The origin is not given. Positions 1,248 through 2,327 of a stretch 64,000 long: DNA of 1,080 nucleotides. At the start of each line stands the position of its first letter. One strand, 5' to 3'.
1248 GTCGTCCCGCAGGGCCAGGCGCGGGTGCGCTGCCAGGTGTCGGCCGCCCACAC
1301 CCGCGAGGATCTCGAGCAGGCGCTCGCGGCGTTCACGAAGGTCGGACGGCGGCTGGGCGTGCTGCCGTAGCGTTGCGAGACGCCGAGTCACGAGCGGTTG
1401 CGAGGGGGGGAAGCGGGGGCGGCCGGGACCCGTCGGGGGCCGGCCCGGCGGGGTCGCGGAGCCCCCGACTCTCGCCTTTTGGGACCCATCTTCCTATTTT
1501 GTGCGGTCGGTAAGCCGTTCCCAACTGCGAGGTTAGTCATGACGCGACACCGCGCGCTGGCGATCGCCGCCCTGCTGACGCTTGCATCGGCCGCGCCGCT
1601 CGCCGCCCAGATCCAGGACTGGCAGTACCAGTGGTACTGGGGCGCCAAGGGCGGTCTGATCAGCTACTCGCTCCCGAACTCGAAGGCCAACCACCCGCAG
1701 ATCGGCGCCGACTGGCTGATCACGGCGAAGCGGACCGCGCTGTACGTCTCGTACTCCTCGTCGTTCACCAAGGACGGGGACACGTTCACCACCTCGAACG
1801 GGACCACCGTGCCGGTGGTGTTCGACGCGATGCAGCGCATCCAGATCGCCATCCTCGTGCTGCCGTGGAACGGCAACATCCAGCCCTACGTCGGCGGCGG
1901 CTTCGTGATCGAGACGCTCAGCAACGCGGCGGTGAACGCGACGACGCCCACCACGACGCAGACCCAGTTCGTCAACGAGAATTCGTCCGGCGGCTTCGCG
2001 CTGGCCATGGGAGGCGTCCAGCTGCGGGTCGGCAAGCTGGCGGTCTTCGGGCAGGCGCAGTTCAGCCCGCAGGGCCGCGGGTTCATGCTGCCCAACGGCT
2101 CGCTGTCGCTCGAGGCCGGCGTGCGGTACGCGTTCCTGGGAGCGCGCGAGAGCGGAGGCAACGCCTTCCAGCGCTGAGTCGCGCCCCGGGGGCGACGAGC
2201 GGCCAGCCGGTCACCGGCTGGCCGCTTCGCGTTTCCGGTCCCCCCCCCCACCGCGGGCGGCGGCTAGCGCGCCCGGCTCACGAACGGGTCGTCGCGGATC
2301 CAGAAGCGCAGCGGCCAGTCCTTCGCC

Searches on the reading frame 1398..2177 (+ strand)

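Call 30: search_protein_families(library=pfam, proteins=[window:1398-2177:+], max_evalue=0.001)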
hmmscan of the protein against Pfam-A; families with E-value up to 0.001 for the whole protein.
window:1398-2177:+ (259 aa): 1 family
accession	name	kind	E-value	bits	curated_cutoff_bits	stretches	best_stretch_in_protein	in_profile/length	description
PF13505.12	OMP_b-brl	-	0.00045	20.9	28.7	0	56-211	2-140/175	Outer membrane protein beta-barrel domain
